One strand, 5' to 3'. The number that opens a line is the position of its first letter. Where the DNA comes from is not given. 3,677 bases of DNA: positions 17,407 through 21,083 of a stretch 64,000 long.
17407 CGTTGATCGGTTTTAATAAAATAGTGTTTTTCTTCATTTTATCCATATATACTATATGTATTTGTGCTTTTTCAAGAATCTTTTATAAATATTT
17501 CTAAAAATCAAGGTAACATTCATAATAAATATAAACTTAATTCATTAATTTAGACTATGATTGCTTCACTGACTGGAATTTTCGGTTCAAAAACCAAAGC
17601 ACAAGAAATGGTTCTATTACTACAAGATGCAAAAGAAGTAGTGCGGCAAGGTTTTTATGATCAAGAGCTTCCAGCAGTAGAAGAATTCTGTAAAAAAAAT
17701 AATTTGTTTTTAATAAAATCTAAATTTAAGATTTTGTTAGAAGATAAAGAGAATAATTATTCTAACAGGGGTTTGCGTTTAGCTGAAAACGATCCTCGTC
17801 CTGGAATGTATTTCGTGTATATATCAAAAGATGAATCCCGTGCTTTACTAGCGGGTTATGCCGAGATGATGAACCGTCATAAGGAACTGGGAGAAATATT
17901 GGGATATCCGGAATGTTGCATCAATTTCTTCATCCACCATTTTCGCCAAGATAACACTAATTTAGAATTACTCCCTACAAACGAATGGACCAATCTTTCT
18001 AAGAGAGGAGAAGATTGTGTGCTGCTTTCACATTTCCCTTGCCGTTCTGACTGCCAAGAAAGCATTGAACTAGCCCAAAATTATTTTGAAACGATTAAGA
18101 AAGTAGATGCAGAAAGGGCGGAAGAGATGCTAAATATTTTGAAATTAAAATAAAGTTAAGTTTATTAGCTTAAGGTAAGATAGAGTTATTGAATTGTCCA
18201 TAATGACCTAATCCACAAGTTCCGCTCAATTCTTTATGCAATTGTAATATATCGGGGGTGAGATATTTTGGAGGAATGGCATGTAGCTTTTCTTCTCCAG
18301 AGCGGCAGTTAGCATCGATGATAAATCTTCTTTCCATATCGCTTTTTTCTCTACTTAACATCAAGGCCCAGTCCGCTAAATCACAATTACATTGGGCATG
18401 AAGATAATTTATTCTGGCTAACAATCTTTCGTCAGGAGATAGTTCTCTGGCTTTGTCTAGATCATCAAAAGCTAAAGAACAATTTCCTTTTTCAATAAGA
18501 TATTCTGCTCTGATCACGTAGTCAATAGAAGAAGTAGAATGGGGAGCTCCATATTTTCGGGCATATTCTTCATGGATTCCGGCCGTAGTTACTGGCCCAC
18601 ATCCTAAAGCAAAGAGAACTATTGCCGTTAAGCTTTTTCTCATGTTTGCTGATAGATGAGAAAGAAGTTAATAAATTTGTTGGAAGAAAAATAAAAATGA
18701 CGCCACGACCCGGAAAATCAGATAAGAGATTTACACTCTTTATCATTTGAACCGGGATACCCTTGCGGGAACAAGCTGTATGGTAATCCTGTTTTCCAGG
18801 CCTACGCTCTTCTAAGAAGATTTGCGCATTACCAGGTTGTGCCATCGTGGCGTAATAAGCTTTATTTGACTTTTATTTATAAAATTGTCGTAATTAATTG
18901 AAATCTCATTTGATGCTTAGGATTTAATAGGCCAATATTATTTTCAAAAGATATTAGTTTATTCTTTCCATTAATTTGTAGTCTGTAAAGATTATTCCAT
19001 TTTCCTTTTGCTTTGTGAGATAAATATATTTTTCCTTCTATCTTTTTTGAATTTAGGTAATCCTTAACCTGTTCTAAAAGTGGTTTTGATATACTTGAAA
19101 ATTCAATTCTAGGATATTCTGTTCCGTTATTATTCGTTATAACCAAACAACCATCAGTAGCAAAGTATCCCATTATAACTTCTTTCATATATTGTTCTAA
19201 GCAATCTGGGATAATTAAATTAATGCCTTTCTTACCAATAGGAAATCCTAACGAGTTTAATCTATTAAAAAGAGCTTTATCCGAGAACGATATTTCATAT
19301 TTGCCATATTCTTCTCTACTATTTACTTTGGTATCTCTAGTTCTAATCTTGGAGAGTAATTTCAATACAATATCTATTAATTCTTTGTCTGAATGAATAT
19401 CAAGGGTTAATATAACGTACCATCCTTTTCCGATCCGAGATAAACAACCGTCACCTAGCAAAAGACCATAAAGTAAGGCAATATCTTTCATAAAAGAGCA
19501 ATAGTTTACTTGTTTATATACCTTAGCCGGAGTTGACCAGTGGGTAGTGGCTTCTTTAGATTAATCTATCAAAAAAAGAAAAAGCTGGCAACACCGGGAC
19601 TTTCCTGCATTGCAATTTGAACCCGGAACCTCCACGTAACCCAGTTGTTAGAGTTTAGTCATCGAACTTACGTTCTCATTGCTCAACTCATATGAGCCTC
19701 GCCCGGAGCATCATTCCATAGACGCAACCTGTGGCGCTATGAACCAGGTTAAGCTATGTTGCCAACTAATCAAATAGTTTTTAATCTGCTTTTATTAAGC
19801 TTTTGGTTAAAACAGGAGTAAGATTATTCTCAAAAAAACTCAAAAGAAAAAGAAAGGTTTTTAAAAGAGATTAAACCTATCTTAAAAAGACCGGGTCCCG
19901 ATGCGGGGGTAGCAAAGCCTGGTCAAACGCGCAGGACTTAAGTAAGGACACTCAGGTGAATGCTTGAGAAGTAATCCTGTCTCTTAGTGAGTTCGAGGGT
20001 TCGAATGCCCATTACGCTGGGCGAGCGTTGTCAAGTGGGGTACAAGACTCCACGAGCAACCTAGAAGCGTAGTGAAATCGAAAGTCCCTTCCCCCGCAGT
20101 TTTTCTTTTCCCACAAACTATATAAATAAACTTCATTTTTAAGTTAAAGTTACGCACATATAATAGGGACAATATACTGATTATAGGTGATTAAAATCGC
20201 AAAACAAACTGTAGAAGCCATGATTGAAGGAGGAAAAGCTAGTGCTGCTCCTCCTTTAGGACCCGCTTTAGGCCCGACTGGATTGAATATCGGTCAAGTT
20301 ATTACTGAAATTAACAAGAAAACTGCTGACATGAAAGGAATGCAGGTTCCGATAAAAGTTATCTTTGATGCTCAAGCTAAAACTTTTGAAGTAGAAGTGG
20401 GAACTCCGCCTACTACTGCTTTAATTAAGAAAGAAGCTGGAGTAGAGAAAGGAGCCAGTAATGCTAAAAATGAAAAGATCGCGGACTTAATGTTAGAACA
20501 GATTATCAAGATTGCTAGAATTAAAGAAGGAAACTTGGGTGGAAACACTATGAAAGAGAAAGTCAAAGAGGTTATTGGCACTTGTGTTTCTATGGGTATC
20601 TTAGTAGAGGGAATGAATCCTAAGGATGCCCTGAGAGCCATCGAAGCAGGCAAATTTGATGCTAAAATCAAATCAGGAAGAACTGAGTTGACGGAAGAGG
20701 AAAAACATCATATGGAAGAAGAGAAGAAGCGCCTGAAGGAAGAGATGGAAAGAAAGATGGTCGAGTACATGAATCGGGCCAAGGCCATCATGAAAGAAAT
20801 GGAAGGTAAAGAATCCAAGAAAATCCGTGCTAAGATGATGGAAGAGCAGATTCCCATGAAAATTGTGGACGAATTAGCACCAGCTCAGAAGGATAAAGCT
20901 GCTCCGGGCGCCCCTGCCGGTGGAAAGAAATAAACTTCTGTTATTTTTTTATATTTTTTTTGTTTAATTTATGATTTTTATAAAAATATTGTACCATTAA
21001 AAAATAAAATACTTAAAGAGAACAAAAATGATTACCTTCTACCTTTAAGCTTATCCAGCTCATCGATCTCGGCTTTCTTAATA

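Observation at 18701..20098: Three clustered tRNA genes carry eight inserts, including a T-loop intron at the same position in every gene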

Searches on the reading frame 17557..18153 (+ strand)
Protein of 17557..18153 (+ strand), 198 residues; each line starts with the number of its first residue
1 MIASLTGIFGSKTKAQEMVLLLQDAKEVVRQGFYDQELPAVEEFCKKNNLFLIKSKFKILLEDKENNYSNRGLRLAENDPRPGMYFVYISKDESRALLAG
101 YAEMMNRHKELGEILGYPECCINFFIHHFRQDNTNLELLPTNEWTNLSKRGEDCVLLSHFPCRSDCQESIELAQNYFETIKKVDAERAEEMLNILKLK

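Call 12: search_protein_families(library=pfam, proteins=[window:17557-18153:+], max_evalue=0.01)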
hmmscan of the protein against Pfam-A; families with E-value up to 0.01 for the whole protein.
window:17557-18153:+ (198 aa): 1 family
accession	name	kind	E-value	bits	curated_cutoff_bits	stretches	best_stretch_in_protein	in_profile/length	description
PF04467.17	DUF483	-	3.2e-08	34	25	1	108-191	35-117/122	Protein of unknown function (DUF483)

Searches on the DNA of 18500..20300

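Call 4: search_rna_families(source=window, start=18500, end=20300, threshold=evalue, max_evalue=10, show_alignments=6)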
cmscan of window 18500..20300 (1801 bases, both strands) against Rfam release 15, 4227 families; matches with E-value up to 10: 1.
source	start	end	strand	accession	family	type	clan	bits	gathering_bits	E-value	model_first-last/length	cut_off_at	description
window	18635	18691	-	RF01414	Dicty_Class_I_RNA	Gene;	-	18.3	41.5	3.6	2-53/56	no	Class I RNA from Dictyostelium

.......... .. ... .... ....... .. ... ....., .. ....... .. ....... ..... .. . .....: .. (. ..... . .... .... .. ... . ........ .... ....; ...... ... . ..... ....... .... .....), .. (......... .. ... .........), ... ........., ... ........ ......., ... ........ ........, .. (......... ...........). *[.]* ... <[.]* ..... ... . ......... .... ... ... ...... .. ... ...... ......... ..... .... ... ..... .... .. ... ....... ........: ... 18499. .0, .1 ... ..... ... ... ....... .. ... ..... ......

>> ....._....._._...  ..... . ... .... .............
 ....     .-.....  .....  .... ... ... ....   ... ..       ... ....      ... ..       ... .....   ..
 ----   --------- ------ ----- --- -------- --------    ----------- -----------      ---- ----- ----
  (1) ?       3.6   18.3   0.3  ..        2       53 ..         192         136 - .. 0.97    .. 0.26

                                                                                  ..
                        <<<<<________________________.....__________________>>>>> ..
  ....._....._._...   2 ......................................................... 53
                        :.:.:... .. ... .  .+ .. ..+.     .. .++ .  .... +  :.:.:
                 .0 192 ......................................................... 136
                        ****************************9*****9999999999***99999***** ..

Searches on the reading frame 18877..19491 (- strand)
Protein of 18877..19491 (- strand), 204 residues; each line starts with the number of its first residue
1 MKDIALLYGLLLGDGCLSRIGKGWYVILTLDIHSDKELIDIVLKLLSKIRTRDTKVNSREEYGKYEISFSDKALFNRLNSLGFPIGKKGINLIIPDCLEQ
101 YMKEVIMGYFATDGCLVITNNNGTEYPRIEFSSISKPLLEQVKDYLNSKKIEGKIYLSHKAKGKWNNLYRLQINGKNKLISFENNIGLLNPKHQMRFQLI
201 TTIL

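Call 11: find_encoding_contigs(protein=window:18877-19491:-, flank=10000, max_places=10)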
Protein window:18877-19491:- (204 aa): no gene with exactly this product is on record in the collection.

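Call 12: search_protein_families(library=pfam, proteins=[window:18877-19491:-], max_evalue=0.01)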
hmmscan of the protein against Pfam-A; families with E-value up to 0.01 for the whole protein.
window:18877-19491:- (204 aa): 2 families
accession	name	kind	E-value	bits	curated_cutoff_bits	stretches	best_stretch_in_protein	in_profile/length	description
PF14528.11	LAGLIDADG_3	-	3.2e-17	63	22.5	1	103-187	4-82/82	LAGLIDADG-like domain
PF03161.18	LAGLIDADG_2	-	1.5e-08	35.2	25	1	6-177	3-164/168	LAGLIDADG DNA endonuclease family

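Call 49: find_homologous_proteins(query=window:18877-19491:-, max_evalue=0.00001)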
Query window:18877-19491:- (204 aa): 106 proteins with E <= 0.00001 among 341 candidates.
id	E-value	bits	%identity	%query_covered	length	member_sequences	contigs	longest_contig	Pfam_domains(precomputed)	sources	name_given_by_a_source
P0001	2.3e-130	450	100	100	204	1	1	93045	PF03161.19,PF14528.12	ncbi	ncbi:MAG: LAGLIDADG family homing endonuclease [Candidatus Woesearchaeota archaeon]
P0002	3.8e-72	260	59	99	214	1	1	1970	PF03161.19,PF14528.12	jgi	jgi:hypothetical protein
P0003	1.1e-71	259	57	98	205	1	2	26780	PF14528.12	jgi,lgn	-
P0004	6.7e-70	253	59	99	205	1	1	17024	PF03161.19,PF14528.12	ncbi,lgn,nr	ncbi:hypothetical protein GOV03_03710 [Candidatus Woesearchaeota archaeon]|nr:hypothetical protein [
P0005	7.9e-68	246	56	96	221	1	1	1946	PF14528.12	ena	-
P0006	1.8e-67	245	54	98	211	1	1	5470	PF14528.12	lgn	-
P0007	3.8e-67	244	57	96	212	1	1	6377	PF14528.12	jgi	-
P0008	2.2e-66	241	56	97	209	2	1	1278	PF03161.19,PF14528.12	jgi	-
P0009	3.2e-65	237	56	95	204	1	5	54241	PF03161.19,PF14528.12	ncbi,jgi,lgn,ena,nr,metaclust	ncbi:hypothetical protein COY27_06625 [Candidatus Woesearchaeota archaeon CG_4_10_14_0_2_um_filter_3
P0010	3.8e-64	234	53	97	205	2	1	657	PF14528.12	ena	-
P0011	6.2e-64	233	55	95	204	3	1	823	PF03161.19,PF14528.12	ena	-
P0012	1.1e-62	229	54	97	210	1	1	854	PF14528.12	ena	-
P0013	2.5e-62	228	54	96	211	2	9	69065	PF14528.12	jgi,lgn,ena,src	-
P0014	4.9e-62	227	55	96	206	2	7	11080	PF14528.12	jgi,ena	-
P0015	3.0e-61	225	54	97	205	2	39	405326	PF14528.12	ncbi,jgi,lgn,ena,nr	ncbi:hypothetical protein HOC01_00185 [archaeon]|jgi:intein/homing endonuclease|nr:hypothetical prot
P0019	3.5e-60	221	52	98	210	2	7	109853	PF14528.12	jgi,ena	-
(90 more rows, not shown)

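Call 50: find_encoding_contigs(protein=P0015, flank=2000, max_places=6)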
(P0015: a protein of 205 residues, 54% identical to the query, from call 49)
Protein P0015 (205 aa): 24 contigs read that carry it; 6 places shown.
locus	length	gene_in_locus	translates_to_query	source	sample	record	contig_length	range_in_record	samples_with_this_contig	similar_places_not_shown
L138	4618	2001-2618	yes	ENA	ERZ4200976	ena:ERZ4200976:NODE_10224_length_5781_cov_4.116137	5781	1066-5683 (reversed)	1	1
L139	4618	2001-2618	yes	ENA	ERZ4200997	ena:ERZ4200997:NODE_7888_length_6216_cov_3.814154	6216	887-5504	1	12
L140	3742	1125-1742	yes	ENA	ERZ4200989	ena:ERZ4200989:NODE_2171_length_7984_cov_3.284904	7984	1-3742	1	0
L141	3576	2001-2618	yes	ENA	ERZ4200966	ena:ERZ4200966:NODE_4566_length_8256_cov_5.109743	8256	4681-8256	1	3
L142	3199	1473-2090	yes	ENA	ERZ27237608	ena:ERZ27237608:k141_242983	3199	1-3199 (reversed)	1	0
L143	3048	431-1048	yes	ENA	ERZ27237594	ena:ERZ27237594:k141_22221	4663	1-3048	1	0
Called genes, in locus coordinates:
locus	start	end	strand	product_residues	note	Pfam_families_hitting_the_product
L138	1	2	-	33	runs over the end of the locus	?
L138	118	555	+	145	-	PF11969:DcpS_C, PF01230:HIT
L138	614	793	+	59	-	-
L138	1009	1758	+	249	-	-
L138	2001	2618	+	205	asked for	PF14528:LAGLIDADG_3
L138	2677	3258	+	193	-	PF09335:VTT_dom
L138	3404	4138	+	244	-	PF16795:Phage_integr_3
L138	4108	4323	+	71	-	PF16795:Phage_integr_3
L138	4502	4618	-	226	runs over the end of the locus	-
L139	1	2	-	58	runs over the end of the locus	-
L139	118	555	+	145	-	PF11969:DcpS_C, PF01230:HIT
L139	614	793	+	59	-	-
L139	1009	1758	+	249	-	-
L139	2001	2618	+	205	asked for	PF14528:LAGLIDADG_3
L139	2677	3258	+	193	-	PF09335:VTT_dom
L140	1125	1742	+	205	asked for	PF14528:LAGLIDADG_3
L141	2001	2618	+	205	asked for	PF14528:LAGLIDADG_3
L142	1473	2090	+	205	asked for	PF14528:LAGLIDADG_3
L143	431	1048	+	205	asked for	PF14528:LAGLIDADG_3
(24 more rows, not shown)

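Call 51: find_encoding_contigs(protein=P0019, flank=2000, max_places=4)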
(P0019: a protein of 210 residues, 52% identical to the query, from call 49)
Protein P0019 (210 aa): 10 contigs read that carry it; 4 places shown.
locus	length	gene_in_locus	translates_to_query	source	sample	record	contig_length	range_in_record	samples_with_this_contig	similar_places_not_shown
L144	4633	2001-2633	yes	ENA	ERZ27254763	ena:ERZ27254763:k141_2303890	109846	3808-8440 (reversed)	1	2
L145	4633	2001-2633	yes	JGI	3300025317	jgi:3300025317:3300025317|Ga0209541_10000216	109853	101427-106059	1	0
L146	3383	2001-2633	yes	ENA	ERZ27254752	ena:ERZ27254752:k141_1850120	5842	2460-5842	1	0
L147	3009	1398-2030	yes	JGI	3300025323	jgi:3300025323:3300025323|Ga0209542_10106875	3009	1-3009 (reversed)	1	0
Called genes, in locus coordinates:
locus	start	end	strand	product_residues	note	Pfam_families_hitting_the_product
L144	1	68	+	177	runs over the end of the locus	-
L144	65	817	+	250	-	-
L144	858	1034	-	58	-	-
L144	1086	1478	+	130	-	PF11969:DcpS_C, PF01230:HIT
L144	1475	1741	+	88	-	PF04266:ASCH (weak), PF12961:DUF3850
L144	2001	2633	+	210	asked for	PF14528:LAGLIDADG_3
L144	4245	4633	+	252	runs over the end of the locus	PF03372:Exo_endo_phos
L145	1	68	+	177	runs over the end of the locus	-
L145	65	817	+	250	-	-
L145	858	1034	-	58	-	-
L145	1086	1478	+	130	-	PF11969:DcpS_C, PF01230:HIT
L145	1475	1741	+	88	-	PF04266:ASCH (weak), PF12961:DUF3850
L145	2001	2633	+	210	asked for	PF14528:LAGLIDADG_3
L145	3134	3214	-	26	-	-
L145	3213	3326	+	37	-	-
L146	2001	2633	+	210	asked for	PF14528:LAGLIDADG_3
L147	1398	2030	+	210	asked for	PF14528:LAGLIDADG_3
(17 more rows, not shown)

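Call 52: find_encoding_contigs(protein=P0009, flank=2000, max_places=3)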
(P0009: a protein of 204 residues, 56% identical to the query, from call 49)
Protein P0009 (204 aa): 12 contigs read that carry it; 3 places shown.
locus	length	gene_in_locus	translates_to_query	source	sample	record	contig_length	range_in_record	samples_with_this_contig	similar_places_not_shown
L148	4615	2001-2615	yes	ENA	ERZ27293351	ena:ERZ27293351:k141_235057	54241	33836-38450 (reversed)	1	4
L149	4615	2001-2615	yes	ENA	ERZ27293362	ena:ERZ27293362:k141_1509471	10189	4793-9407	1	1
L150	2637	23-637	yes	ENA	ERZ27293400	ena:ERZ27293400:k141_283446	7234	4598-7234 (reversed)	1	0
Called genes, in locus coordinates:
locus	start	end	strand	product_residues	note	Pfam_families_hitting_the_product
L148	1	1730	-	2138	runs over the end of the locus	PF13229:Beta_helix, PF05048:NosD, PF13229:Beta_helix, PF05048:NosD, PF13229:Beta_helix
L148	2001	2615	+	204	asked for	PF03161:LAGLIDADG_2 (faint), PF14528:LAGLIDADG_3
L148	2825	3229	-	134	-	PF11969:DcpS_C, PF01230:HIT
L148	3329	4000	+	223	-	PF19368:WHD_AraR, PF21906:WHD_NrtR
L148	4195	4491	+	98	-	-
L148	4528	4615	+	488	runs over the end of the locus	PF17767:NAPRTase_N, PF17956:NAPRTase_C (faint)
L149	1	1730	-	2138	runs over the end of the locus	PF13229:Beta_helix, PF05048:NosD, PF13229:Beta_helix, PF05048:NosD, PF13229:Beta_helix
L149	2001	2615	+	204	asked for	PF03161:LAGLIDADG_2 (faint), PF14528:LAGLIDADG_3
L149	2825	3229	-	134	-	PF11969:DcpS_C, PF01230:HIT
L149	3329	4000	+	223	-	PF19368:WHD_AraR, PF21906:WHD_NrtR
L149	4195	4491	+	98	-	-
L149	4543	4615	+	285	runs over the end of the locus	?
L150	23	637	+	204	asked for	PF03161:LAGLIDADG_2 (faint), PF14528:LAGLIDADG_3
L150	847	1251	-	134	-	PF11969:DcpS_C, PF01230:HIT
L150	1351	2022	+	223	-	PF19368:WHD_AraR, PF21906:WHD_NrtR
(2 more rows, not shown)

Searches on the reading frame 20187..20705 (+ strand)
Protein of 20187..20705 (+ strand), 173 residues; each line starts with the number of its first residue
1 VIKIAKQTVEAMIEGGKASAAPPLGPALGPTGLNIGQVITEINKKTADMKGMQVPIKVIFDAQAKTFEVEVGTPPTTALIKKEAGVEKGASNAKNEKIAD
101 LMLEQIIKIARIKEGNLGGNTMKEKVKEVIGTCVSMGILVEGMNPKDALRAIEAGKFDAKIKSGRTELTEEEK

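Call 13: find_related_loci(query=window:20187-20705:+, collection=genome_contigs, flank=10000)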
Query seq(173 aa) (173 aa) in genome_contigs; peptide patterns used: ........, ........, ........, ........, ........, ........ (x = any residue, [..] = any of these).
153 stretches matched a pattern; 17 encode a relative of the query (tblastn E <= 1e-3); 17 distinct loci.
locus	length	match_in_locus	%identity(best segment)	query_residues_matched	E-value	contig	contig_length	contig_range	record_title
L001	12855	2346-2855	98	4-173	1e-106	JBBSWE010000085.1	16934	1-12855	MAG: Nanoarchaeota archaeon isolate H52-bin155_1 H52_bin155_1_000000000085, whole genome shotgun sequence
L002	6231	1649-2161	77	3-173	9e-84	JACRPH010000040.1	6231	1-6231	MAG: Candidatus Woesearchaeota archaeon isolate NC_groundwater_1982_Pr3_S-0.2um_39_12 scaffold_280854, whole genome shot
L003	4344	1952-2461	75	4-173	9e-83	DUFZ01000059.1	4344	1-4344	MAG TPA_asm: Candidatus Woesearchaeota archaeon isolate UBA10194 contig_85525, whole genome shotgun sequence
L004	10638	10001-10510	74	4-173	5e-81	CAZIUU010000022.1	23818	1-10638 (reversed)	MAG TPA_asm: uncultured Methanosarcinales archaeon isolate binchicken_co251_991 genome assembly, contig: NODE_2889_lengt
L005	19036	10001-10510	74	4-173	4e-79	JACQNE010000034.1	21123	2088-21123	MAG: Candidatus Woesearchaeota archaeon isolate NC_groundwater_1247_Ag_S-0.1um_44_80 S_p1_S3_coassembly_k141_1982263, wh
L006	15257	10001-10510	74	4-173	5e-79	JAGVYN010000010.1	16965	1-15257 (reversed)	Candidatus Woesearchaeota archaeon isolate RIFOXYD1_FULL_40_14 rifoxyd1_full_scaffold_1717, whole genome shotgun sequenc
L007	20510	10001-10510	74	4-173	8e-79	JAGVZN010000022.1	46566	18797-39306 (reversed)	Candidatus Woesearchaeota archaeon isolate RIFCSPLOWO2_01_FULL_44_20 rifcsplowo2_01_scaffold_941, whole genome shotgun s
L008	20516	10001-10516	70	1-172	3e-78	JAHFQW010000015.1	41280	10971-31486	MAG: archaeon isolate nzgw56 NODE_398_length_41281_cov_4.332945, whole genome shotgun sequence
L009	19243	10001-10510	71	4-173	7e-78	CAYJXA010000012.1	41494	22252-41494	MAG TPA_asm: uncultured Methanosarcinales archaeon isolate ERP125453_co1_488 genome assembly, contig: NODE_709_length_41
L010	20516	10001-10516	70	2-173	1e-77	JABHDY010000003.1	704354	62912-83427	MAG: Candidatus Woesearchaeota archaeon isolate SI037_bin144 k141_1199542, whole genome shotgun sequence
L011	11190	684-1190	73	4-172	2e-77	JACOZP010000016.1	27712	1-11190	MAG: Candidatus Woesearchaeota archaeon isolate NC_groundwater_208_Ag_S-0.1um_42_19 S4_GD2017_2_S1_scaffold_2153, whole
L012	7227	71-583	71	2-172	3e-77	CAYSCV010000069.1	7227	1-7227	MAG TPA_asm: uncultured Methanosarcinales archaeon isolate ERP125453_co2_216 genome assembly, contig: NODE_5739_length_7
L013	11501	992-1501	69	4-173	2e-76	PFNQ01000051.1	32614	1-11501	MAG: Candidatus Woesearchaeota archaeon CG_4_10_14_0_2_um_filter_33_13 CG_4_10_14_0.2_scaffold_380_c, whole genome shotg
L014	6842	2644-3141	73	4-169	3e-76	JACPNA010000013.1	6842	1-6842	MAG: Candidatus Woesearchaeota archaeon isolate NC_groundwater_563_Ag_S-0.1um_35_31 S35_SO-1_scaffold_136455, whole geno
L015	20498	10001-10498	66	4-169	5e-71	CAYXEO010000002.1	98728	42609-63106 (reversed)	MAG TPA_asm: uncultured Methanosarcinales archaeon isolate SRP077602_co6_159 genome assembly, contig: NODE_261_length_98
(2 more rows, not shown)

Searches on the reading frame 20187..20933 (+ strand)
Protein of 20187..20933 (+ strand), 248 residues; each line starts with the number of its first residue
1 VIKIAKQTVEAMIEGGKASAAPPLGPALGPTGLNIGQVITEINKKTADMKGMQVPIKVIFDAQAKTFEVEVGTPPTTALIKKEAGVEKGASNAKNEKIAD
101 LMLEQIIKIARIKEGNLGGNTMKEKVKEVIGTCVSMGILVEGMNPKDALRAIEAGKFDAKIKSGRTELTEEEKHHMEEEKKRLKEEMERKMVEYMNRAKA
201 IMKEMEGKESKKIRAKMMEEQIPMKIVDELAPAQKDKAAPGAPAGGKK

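Call 12: search_protein_families(library=pfam, proteins=[window:20187-20933:+], max_evalue=0.01)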
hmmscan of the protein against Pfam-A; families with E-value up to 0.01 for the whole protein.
window:20187-20933:+ (248 aa): 2 families
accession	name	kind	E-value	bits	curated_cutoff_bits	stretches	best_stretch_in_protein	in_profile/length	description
PF03946.19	Ribosomal_L11_N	-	2.8e-21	75.5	32.9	1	10-66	2-57/58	Ribosomal protein L11, N-terminal domain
PF00298.24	Ribosomal_L11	-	2e-20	73.4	21.4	1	73-140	2-69/69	Ribosomal protein L11, RNA binding domain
